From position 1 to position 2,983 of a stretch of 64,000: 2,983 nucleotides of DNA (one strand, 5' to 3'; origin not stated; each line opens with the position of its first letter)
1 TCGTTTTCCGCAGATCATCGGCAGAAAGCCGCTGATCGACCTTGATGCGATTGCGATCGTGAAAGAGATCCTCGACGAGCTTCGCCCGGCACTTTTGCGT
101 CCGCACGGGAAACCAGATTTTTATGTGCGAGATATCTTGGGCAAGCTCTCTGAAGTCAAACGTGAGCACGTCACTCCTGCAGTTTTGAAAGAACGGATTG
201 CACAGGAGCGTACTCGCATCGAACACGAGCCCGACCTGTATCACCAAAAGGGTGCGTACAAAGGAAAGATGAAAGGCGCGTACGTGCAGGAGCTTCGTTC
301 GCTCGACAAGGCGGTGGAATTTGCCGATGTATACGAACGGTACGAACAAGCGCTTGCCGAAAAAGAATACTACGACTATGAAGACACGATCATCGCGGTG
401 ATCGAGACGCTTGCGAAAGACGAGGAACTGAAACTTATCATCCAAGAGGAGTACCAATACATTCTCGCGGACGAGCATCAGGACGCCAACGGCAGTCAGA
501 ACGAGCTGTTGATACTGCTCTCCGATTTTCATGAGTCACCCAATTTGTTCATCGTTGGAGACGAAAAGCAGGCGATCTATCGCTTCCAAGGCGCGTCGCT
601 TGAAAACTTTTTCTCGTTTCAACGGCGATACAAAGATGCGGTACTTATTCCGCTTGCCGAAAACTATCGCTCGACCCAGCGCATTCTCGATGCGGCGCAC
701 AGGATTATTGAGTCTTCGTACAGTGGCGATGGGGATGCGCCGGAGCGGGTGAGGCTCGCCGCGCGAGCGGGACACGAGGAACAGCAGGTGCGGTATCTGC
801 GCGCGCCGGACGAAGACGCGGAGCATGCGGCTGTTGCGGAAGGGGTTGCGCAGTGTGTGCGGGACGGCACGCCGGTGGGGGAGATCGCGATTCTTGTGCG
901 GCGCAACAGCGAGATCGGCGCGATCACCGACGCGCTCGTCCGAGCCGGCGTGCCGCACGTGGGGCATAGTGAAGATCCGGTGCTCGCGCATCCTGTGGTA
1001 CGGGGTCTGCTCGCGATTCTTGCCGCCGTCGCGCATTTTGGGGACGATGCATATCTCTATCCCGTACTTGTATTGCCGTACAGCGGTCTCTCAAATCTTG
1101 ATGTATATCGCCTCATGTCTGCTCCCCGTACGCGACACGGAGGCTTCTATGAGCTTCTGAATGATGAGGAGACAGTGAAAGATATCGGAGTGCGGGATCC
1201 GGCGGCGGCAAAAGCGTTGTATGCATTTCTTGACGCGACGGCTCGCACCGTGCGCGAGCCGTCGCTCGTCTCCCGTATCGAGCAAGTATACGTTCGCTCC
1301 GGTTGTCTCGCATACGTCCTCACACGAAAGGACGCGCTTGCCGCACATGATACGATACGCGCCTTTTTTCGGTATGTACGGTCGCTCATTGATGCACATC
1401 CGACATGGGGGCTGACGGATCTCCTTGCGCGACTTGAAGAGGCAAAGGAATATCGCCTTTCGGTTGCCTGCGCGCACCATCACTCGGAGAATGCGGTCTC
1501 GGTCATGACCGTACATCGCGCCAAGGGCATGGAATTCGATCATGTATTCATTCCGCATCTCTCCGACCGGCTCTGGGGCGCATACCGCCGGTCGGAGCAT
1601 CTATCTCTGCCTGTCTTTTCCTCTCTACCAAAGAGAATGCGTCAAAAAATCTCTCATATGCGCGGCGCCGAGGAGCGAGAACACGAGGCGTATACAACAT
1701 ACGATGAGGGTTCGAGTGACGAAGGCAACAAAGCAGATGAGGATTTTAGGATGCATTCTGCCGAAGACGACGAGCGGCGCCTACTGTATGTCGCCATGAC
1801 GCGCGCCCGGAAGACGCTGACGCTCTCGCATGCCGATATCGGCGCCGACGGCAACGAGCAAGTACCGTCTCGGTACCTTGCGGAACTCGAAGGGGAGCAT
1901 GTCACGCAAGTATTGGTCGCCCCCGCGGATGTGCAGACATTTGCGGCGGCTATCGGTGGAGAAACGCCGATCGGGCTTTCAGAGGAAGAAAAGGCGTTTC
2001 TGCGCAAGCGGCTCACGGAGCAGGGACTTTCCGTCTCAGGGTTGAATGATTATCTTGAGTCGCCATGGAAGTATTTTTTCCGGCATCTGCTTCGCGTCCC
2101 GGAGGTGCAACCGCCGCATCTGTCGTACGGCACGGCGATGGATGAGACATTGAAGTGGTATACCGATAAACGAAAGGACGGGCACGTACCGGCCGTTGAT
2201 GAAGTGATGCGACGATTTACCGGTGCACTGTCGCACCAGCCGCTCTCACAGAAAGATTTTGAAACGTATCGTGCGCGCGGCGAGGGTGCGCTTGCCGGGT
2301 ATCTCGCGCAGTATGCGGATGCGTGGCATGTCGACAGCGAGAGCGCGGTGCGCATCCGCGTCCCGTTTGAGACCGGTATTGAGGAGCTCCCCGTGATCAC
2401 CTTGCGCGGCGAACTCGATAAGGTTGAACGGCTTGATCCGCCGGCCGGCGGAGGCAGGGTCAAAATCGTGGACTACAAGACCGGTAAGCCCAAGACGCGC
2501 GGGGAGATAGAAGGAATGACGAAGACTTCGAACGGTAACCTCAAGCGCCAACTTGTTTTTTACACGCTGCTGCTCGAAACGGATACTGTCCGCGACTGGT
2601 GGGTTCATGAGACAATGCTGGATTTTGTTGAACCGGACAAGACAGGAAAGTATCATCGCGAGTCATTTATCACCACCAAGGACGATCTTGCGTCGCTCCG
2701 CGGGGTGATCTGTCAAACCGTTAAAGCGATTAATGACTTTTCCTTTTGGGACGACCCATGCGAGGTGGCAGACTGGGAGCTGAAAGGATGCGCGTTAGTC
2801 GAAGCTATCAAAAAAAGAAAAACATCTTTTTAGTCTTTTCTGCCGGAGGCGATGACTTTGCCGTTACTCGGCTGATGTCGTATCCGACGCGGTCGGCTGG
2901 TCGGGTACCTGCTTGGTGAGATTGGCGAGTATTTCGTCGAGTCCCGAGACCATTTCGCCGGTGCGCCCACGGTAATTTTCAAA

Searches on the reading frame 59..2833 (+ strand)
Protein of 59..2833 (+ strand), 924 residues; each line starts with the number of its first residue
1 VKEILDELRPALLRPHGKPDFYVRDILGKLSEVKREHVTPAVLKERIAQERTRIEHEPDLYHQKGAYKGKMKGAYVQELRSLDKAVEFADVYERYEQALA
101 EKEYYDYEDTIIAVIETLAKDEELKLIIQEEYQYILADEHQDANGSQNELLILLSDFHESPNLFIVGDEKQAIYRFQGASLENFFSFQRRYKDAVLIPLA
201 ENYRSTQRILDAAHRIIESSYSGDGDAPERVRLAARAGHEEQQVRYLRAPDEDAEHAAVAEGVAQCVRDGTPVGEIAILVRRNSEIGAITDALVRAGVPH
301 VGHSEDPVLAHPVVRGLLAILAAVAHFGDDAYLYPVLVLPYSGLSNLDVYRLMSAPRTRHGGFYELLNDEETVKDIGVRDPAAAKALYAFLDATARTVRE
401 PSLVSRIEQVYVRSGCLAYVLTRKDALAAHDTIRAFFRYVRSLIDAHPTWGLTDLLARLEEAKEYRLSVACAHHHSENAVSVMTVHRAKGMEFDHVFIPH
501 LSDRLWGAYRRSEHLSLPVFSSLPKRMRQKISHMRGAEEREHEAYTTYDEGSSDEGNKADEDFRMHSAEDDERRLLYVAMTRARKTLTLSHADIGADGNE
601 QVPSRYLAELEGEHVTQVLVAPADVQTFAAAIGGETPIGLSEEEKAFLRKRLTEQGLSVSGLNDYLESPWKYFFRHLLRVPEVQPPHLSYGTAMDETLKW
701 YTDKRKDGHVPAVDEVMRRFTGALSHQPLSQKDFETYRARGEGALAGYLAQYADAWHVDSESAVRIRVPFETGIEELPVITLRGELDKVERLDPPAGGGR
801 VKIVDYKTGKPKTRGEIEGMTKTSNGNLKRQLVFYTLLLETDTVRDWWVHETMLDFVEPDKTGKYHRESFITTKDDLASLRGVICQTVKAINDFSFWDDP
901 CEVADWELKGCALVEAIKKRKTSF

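Call 47: search_protein_families(library=pfam, proteins=[window:59-2833:+], max_evalue=0.00001)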
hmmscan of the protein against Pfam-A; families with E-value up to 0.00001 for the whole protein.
window:59-2833:+ (924 aa): 4 families
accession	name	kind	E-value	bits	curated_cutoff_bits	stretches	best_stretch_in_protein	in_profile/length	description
PF13361.12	UvrD_C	-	2.5e-35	123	25.6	1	198-591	2-347/350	UvrD-like helicase C-terminal domain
PF00580.27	UvrD-helicase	-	1.1e-26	94.5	23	1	80-191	161-270/271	UvrD/REP helicase N-terminal domain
PF12705.13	PDDEXK_1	-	6.9e-21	75.7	22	1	657-901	2-237/247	PD-(D/E)XK nuclease superfamily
PF13538.12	UvrD_C_2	-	1.2e-12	47.9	27.4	0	567-589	29-51/52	UvrD-like helicase C-terminal domain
